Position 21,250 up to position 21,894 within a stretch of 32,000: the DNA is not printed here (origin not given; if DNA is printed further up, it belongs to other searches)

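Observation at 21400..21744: A single STAS protein sits where both an RsbV (kinase substrate) and a MlaB (ATPase partner) would be expected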

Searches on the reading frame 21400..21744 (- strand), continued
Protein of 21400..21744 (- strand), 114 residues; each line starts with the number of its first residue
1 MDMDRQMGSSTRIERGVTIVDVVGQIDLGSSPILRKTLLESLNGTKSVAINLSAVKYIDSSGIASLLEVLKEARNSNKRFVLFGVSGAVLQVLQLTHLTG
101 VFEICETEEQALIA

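Call 23: find_related_loci(query=window:21400-21744:-, collection=genome_contigs, flank=10000)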
Query window:21400-21744:- (114 aa) in genome_contigs; peptide patterns used: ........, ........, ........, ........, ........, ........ (x = any residue, [..] = any of these).
481 stretches matched a pattern; 42 encode a relative of the query (tblastn E <= 1e-3); 42 distinct loci.
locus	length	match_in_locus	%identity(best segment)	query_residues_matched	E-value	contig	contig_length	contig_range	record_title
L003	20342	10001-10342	89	1-114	1e-63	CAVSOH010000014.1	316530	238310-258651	MAG: uncultured Acidobacteriaceae bacterium isolate MFD01633.bin.1.176 genome assembly, contig: contig_24363, whole geno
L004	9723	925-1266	86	1-114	5e-62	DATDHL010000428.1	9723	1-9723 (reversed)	MAG TPA_asm: Edaphobacter sp. isolate SMAG_U277 k141_166810, whole genome shotgun sequence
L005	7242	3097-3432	87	1-112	8e-60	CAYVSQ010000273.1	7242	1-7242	MAG TPA_asm: uncultured Acidobacteriaceae bacterium isolate binchicken_co131_455 genome assembly, contig: k141_2612612,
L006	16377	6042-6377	87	1-112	6e-60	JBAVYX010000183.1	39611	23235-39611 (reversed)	MAG: Silvibacterium sp. isolate MFD01830_ilm_asm_bin49 k127_20533, whole genome shotgun sequence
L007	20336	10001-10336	83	1-112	8e-59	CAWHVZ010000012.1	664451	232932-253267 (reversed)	MAG: uncultured Acidobacteriaceae bacterium isolate MFD04463.bin.2.174 genome assembly, contig: contig_67620, whole geno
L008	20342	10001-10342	80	1-114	4e-58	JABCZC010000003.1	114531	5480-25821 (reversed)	MAG: Acidobacteria bacterium isolate Inc-BW-C-12-O_MAG36 Ga0210391_10000076, whole genome shotgun sequence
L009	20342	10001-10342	78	1-114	3e-56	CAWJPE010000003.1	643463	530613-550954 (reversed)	MAG: uncultured Acidobacteriota bacterium isolate MFD04463.bin.1.45 genome assembly, contig: contig_33011, whole genome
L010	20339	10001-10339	81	2-114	7e-56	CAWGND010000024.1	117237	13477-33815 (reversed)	MAG: Terriglobales bacterium isolate MFD01138.bin.3.178 genome assembly, contig: contig_32186, whole genome shotgun sequ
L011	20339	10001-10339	81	2-114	3e-55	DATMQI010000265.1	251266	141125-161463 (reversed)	MAG TPA_asm: Terriglobales bacterium isolate SMAG_U12924 k141_2689152, whole genome shotgun sequence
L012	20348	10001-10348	78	1-114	6e-55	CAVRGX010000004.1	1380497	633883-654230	MAG: uncultured Acidobacteriaceae bacterium isolate MFD05513.bin.1.269 genome assembly, contig: contig_5079, whole genom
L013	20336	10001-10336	78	1-112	1e-53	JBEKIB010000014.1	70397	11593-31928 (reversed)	MAG: Terriglobales bacterium isolate SPRUCE 290 SPRUCE_290_14, whole genome shotgun sequence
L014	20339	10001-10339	80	2-114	2e-53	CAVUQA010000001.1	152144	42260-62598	MAG: uncultured Acidobacteriota bacterium isolate MFD06092.bin.2.148 genome assembly, contig: contig_14001, whole genome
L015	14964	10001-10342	75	1-114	1e-52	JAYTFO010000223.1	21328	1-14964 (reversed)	MAG: Acidobacteriota bacterium isolate GFS_2191 GFS_2191_222, whole genome shotgun sequence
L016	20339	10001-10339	77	2-114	7e-53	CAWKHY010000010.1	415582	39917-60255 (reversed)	MAG: uncultured Acidobacteriaceae bacterium isolate MFD06714.bin.2.171 genome assembly, contig: contig_48660, whole geno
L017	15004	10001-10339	75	2-114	2e-52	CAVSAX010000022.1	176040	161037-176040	MAG: uncultured Acidobacteriaceae bacterium isolate MFD05841.bin.2.102 genome assembly, contig: contig_58478, whole geno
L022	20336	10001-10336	71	1-112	6e-49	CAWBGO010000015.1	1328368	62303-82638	MAG: Terriglobales bacterium isolate MFD06714.bin.2.40 genome assembly, contig: contig_8014, whole genome shotgun sequen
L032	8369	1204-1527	63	7-114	2e-40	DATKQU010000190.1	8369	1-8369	MAG TPA_asm: Terriglobia bacterium isolate SMAG_U14010 k141_1569377, whole genome shotgun sequence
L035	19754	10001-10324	61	7-114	4e-39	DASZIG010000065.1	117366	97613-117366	MAG TPA_asm: Terriglobia bacterium isolate SMAG_U6596 k141_200374, whole genome shotgun sequence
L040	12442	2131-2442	54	9-110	3e-26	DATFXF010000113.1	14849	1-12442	MAG TPA_asm: Candidatus Acidiferrales bacterium isolate SMAG_U9510 k141_4293235, whole genome shotgun sequence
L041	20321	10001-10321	52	10-114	4e-25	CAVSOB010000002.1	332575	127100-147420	MAG: uncultured Acidobacteriota bacterium isolate MFD03346.bin.1.44 genome assembly, contig: contig_14599, whole genome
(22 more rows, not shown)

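Call 28: search_protein_families(library=pfam, proteins=[L040:10-1536:+, L040:2497-3612:-, L040:3698-4576:+, L040:4573-5979:+, L032:2238-3386:-, L032:3361-5190:-, L032:3310-5019:+, L032:1753-2292:-, L041:8922-9602:+, L041:10525-11205:+], max_evalue=0.001)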
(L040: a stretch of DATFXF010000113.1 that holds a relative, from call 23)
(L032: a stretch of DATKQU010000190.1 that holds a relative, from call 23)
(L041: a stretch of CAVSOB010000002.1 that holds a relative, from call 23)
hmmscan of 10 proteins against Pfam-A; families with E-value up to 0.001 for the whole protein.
L040:10-1536:+ (508 aa): 2 families
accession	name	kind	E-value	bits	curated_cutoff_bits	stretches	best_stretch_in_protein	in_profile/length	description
PF04055.27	Radical_SAM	-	6.2e-21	75.7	29.5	1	207-367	3-166/166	Radical SAM superfamily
PF02310.24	B12-binding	-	1.4e-12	48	32.1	1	29-140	5-120/121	B12 binding domain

L040:2497-3612:- (371 aa): 0 families

L040:3698-4576:+ (292 aa): 1 family
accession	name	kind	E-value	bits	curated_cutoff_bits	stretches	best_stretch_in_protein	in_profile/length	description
PF02518.31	HATPase_c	-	1.1e-20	74.5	26.4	1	180-287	2-109/111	Histidine kinase-, DNA gyrase B-, and HSP90-like ATPase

L040:4573-5979:+ (468 aa): 11 families
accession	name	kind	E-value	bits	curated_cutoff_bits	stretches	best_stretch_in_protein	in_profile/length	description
PF00158.32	Sigma54_activat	-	3.8e-70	235.4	20.2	1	148-314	1-167/168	Sigma-54 interaction domain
PF25601.1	AAA_lid_14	-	6e-29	100.1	27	1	320-396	1-77/87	AAA+ ATPase lid domain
PF14532.12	Sigma54_activ_2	-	3.2e-25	89.4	25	1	149-319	1-138/138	Sigma-54 interaction domain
PF00072.30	Response_reg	-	3.2e-21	76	30.2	1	7-117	1-108/111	Response regulator receiver domain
PF07728.20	AAA_5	-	3.2e-12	47.1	22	1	172-290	2-123/139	AAA domain (dynein-related subfamily)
PF01078.27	Mg_chelatase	-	3.9e-06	26.9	20.3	1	210-289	70-157/207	Magnesium chelatase, subunit ChlI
PF07724.20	AAA_2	-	2e-05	25.2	27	1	170-294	4-129/166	AAA domain (Cdc48 subfamily)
PF00004.35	AAA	-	4.2e-05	24.4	21.2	1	172-308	1-130/131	ATPase family associated with various cellular activities (AAA)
PF02954.25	HTH_8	-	0.00038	20.6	22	1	422-451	6-35/42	Bacterial regulatory protein, Fis family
PF13191.12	AAA_16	-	0.00052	21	32.6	0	159-208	13-63/167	AAA ATPase domain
PF20030.5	bpMoxR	-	0.00062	19.3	27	0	237-290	94-146/205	MoxR domain in the MoxR-vWA-beta-propeller ternary systems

L032:2238-3386:- (382 aa): 0 families

L032:3361-5190:- (609 aa): 0 families

L032:3310-5019:+ (569 aa): 1 family
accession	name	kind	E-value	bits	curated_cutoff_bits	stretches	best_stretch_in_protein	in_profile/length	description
PF00474.23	SSF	-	1.5e-56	192.5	22.8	1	50-465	1-406/406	Sodium:solute symporter family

L032:1753-2292:- (179 aa): 0 families

L041:8922-9602:+ (226 aa): 0 families

L041:10525-11205:+ (226 aa): 2 families
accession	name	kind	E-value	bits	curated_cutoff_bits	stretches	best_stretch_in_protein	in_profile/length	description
PF13441.11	Gly-zipper_YMGG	-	0.00088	19.4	28.9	0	161-197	8-45/45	YMGG-like Gly-zipper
PF05984.18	Cytomega_UL20A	-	0.00094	20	27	0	4-44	2-41/107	Cytomegalovirus UL20A protein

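Call 29: search_protein_representatives(protein=window:21400-21744:-)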
Query: 114 residues. Proteins with E-value up to 0.001 (for the whole library): 10282; up to 1e-10: 317; up to 1e-30: 1. The best 150 are listed.
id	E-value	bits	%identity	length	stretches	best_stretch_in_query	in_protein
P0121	2.6e-40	152.7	72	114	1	1-112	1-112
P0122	3.1e-30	120.4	57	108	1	8-111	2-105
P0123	4.4e-27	110.3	50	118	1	3-112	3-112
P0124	3.9e-26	107.3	53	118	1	5-112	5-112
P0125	1.3e-22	96.0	52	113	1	17-113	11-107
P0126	1.6e-22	95.7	48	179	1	16-112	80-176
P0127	2.2e-22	95.2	53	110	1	8-113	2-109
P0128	6.0e-22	93.8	48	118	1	3-112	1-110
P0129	7.2e-22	93.6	72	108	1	43-113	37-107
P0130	4.8e-21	90.9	51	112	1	9-111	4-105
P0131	4.8e-21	90.9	52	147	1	11-113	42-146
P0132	4.9e-21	90.9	74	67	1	3-68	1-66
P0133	1.8e-20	89.1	53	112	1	11-113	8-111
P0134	2.5e-20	88.6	64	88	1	5-79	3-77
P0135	3.2e-20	88.3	62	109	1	35-113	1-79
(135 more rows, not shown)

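Call 40: find_encoding_contigs(protein=P0122, flank=8000, max_places=3)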
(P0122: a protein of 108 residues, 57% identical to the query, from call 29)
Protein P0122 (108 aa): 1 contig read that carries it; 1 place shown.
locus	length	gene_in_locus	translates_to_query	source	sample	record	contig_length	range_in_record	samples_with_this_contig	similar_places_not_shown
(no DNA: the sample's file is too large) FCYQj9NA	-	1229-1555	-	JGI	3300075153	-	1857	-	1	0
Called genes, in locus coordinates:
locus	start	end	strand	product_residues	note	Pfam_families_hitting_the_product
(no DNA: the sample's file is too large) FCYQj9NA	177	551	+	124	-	-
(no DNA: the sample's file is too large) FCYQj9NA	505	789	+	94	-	-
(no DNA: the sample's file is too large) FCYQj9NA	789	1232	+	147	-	PF13581:HATPase_c_2, PF02518:HATPase_c (faint)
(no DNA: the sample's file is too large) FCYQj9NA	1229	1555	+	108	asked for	PF01740:STAS, PF13466:STAS_2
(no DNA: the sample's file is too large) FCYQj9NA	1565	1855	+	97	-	?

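Call 42: find_encoding_contigs(protein=P0125, flank=8000, max_places=3)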
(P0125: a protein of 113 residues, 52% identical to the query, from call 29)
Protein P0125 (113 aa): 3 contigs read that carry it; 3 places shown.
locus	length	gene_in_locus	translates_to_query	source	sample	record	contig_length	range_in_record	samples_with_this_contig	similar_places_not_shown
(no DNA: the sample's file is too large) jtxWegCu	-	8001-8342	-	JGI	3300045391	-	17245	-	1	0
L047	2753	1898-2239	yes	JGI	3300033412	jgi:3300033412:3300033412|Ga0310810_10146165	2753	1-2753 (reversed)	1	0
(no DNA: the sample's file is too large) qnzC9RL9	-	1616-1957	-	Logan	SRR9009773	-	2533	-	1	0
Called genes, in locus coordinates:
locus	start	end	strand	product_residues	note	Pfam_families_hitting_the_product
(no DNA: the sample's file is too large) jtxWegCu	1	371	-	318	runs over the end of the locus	PF01261:AP_endonuc_2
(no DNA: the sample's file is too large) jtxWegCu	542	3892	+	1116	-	PF26549:Tricorn_N, PF07676:PD40, PF26549:Tricorn_N, PF26550:Tricorn_2nd, PF07676:PD40, PF14684:Tricorn_C1, PF14685:PDZ_Tricorn, PF03572:Peptidase_S41, +2 more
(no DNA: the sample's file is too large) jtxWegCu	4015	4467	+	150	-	PF12728:HTH_17, PF03459:TOBE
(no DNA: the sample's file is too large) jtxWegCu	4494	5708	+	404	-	PF16983:MFS_MOT1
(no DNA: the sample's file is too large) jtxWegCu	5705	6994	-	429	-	PF07857:TMEM144 (weak), PF06800:Sugar_transport (weak), PF00892:EamA (weak)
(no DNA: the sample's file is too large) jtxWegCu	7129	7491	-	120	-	PF01740:STAS, PF13466:STAS_2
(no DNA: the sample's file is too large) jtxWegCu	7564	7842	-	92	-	-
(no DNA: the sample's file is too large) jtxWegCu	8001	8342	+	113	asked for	PF01740:STAS, PF13466:STAS_2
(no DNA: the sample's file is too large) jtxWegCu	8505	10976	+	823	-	PF00933:Glyco_hydro_3, PF01915:Glyco_hydro_3_C, PF14310:Fn3-like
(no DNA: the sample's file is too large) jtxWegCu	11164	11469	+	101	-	-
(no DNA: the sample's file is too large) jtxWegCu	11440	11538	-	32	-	-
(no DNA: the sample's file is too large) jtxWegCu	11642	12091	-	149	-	?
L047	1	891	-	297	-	?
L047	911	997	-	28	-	-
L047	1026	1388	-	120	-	PF01740:STAS, PF13466:STAS_2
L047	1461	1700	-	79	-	-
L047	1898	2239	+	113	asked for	PF01740:STAS, PF13466:STAS_2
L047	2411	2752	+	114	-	?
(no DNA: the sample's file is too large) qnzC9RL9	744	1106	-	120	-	PF01740:STAS, PF13466:STAS_2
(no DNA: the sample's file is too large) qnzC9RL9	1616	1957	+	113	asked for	PF01740:STAS, PF13466:STAS_2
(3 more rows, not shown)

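Call 43: find_encoding_contigs(protein=P0123, flank=8000, max_places=3)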
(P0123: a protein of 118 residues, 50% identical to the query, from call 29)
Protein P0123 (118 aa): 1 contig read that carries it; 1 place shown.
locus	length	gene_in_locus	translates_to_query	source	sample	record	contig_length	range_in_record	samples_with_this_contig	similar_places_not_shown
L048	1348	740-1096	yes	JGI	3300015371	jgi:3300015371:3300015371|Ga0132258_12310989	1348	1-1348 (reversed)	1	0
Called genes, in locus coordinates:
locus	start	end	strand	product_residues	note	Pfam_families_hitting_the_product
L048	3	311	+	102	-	?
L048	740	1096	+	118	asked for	PF01740:STAS, PF13466:STAS_2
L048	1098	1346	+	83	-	?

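Call 44: find_encoding_contigs(protein=P0127, flank=8000, max_places=3)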
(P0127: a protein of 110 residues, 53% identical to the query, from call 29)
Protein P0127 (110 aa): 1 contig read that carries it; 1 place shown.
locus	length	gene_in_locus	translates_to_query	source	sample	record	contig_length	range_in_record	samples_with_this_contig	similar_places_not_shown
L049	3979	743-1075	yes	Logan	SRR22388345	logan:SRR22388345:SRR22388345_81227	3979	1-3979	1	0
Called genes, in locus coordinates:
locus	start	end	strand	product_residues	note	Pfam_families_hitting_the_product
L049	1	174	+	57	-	?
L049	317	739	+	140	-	PF13581:HATPase_c_2, PF02518:HATPase_c (weak)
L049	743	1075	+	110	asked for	PF01740:STAS, PF13466:STAS_2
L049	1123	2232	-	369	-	-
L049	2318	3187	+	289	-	PF02518:HATPase_c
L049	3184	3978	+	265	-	?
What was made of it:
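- The nearest outgroup kinase-STAS pairs sit in non-mla contexts, which shows the pair is a portable regulatory unit (calls 28, 44).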

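Call 47: find_encoding_contigs(protein=P0124, flank=10000, max_places=3)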
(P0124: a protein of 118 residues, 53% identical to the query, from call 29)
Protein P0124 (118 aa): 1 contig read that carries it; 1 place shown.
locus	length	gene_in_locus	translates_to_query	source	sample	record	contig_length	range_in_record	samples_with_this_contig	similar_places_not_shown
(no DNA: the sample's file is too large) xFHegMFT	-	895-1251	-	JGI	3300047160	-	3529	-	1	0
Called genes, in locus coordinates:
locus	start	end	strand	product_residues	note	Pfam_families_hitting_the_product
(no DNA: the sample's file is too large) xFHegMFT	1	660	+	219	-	PF00005:ABC_tran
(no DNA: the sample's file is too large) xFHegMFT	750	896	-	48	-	-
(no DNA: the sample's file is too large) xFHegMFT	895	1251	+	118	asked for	PF01740:STAS, PF13466:STAS_2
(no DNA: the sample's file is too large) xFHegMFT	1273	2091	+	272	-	PF02405:MlaE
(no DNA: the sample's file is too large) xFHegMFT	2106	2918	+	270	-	PF00005:ABC_tran, PF13304:AAA_21 (faint)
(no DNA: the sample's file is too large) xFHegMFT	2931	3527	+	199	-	?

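Call 48: find_encoding_contigs(protein=P0128, flank=10000, max_places=3)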
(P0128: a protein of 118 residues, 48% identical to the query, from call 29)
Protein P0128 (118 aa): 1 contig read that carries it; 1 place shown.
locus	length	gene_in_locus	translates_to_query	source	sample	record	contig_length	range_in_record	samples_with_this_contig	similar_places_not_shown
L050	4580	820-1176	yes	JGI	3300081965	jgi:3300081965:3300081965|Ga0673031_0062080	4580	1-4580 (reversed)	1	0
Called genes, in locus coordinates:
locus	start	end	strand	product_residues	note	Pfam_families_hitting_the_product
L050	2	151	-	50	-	?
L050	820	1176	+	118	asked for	PF01740:STAS, PF13466:STAS_2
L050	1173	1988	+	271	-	PF02405:MlaE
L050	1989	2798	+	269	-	PF00005:ABC_tran, PF13304:AAA_21 (faint)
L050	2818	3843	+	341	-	PF02470:MlaD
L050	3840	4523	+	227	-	PF03886:ABC_trans_aux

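Call 53: search_protein_families(library=pfam, proteins=[L022:6673-8406:+, L022:8342-8854:+, L022:8848-9369:+, L022:9455-9940:+, L035:6527-8119:+, L035:8116-9390:+, L035:13750-14304:+, L035:14301-15086:+, L035:15130-16005:+, L035:16329-18002:+], max_evalue=0.001)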
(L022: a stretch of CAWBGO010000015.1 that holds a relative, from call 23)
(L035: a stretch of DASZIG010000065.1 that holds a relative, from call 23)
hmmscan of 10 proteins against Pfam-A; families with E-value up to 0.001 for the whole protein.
L022:6673-8406:+ (577 aa): 6 families
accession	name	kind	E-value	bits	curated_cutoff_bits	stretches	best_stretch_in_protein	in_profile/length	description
PF07228.17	SpoIIE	-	6.3e-51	173.5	25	1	367-555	1-191/192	Stage II sporulation protein E (SpoIIE)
PF00498.31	FHA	-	7.5e-11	42.7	20.7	1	33-96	3-67/67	FHA domain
PF13185.12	GAF_2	-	6.1e-07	30.2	28.6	1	153-305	2-136/136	GAF domain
PF01590.32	GAF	-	3.5e-05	24.8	22.4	1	155-302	2-131/133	GAF domain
PF16697.10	Yop-YscD_cpl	-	5.8e-05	23.7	33.2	1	30-97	18-85/94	Inner membrane component of T3SS, cytoplasmic domain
PF13492.12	GAF_3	-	0.0004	21.2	27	0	267-306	90-129/129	GAF domain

L022:8342-8854:+ (170 aa): 2 families
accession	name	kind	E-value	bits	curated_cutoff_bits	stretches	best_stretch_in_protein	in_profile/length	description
PF01740.26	STAS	-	1.3e-13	51.1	22.6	1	70-165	9-106/106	STAS domain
PF13466.11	STAS_2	-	8.7e-05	23.1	29.2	1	76-153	3-80/80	STAS domain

L022:8848-9369:+ (173 aa): 1 family
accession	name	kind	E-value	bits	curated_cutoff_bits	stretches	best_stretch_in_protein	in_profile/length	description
PF13581.12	HATPase_c_2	-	2.7e-21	76.3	27.4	1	37-162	3-125/127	Histidine kinase-like ATPase domain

L022:9455-9940:+ (161 aa): 1 family
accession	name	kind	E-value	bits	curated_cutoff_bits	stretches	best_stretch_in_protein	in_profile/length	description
PF13581.12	HATPase_c_2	-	4.4e-26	91.8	27.4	1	9-131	1-127/127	Histidine kinase-like ATPase domain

L035:6527-8119:+ (530 aa): 1 family
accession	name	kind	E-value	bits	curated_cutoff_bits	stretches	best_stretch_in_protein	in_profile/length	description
PF02321.23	OEP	-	6.7e-46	156.9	22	2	334-517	1-187/187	Outer membrane efflux protein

L035:8116-9390:+ (424 aa): 5 families
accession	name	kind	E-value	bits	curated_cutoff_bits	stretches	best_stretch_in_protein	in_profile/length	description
PF13437.12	HlyD_3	-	2.1e-18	67.4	22.2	1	293-392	1-90/106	HlyD family secretion protein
PF16576.10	HlyD_D23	-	1.1e-15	57.9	30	1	227-368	77-184/214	Barrel-sandwich domain of CusB or HlyD membrane-fusion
PF13533.13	Biotin_lipoyl_2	-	1.5e-09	37.9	29.8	1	80-110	2-32/32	Biotin-lipoyl like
PF00529.27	CusB_dom_1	-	0.00029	21.4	26.5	0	264-419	12-85/89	Cation efflux system protein CusB domain 1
PF00364.28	Biotin_lipoyl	-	0.00042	20.5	22.1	0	80-108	44-72/73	Biotin-requiring enzyme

L035:13750-14304:+ (184 aa): 0 families

L035:14301-15086:+ (261 aa): 1 family
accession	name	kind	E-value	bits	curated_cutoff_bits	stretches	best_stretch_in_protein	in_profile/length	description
PF07228.17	SpoIIE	-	1.6e-36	126.5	25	1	62-255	6-191/192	Stage II sporulation protein E (SpoIIE)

L035:15130-16005:+ (291 aa): 1 family
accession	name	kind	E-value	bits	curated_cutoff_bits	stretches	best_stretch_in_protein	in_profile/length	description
PF00582.32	Usp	-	5.5e-40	137.6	24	2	8-144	3-140/141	Universal stress protein family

L035:16329-18002:+ (557 aa): 11 families
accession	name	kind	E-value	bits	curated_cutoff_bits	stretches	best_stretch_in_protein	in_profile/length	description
PF07992.20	Pyr_redox_2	-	3.5e-32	112.4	26.1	1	232-543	1-291/291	Pyridine nucleotide-disulphide oxidoreductase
PF00072.30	Response_reg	-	1.1e-15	58.2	30.2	1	8-119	2-104/111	Response regulator receiver domain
PF13738.12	Pyr_redox_3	-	1.5e-15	57.7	30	1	288-489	81-286/305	Pyridine nucleotide-disulphide oxidoreductase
PF01266.30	DAO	-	1.8e-06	28.2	27.9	0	233-274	1-44/353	FAD dependent oxidoreductase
PF00070.33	Pyr_redox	-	4.6e-06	27.5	22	0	377-449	2-79/82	Pyridine nucleotide-disulphide oxidoreductase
PF01946.23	Thi4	-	9e-06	25.5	26.2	1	230-270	16-58/235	Thi4 family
PF12831.13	FAD_oxidored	-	1.1e-05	25.3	27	1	233-269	1-38/416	FAD dependent oxidoreductase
PF03486.20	HI0933_like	-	1.8e-05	24.8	50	0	233-264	2-33/244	HI0933-like protein Rossmann domain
PF00890.30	FAD_binding_2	-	0.00028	20.6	20.4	1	233-273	1-42/414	FAD binding domain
PF13450.12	NAD_binding_8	-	0.00043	20.9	21.9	0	236-269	1-35/68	NAD(P)-binding Rossmann-like domain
PF01494.25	FAD_binding_3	-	0.00053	19.7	22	0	233-264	3-34/349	FAD binding domain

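Call 58: search_protein_families(library=pfam, alignment_id=A1, max_evalue=0.00001)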
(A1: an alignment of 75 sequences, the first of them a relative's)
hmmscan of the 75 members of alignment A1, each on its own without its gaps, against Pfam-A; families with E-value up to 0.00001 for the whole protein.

A. member 1, L006:14930-16159:- (409 aa): 1 family
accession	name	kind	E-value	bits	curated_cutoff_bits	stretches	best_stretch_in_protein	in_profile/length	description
PF16401.11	DUF5009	-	3e-11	43.7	25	1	21-219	2-205/260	Domain of unknown function (DUF5009)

B. families by the number of members that match (of 75 scanned): 57 families (the first 25 are shown)
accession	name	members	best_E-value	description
PF07228.17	SpoIIE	4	1.9e-37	Stage II sporulation protein E (SpoIIE)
PF08241.18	Methyltransf_11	4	6.8e-22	Methyltransferase domain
PF13649.12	Methyltransf_25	4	6e-21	Methyltransferase domain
PF00072.30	Response_reg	4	5.6e-16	Response regulator receiver domain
PF07992.20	Pyr_redox_2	3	1.9e-34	Pyridine nucleotide-disulphide oxidoreductase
PF02518.31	HATPase_c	3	2.5e-25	Histidine kinase-, DNA gyrase B-, and HSP90-like ATPase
PF13847.12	Methyltransf_31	3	1.7e-17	Methyltransferase domain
PF00550.31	PP-binding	3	2.2e-17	Phosphopantetheine attachment site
PF13738.12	Pyr_redox_3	3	8.3e-16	Pyridine nucleotide-disulphide oxidoreductase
PF13489.12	Methyltransf_23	3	3.4e-11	Methyltransferase domain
PF08242.18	Methyltransf_12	3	1.4e-09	Methyltransferase domain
PF00070.33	Pyr_redox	3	2.1e-08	Pyridine nucleotide-disulphide oxidoreductase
PF01266.30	DAO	3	3.9e-08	FAD dependent oxidoreductase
PF02353.26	CMAS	3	1.1e-07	Mycolic acid cyclopropane synthetase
PF00698.26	Acyl_transf_1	2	1.8e-52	Acyl transferase domain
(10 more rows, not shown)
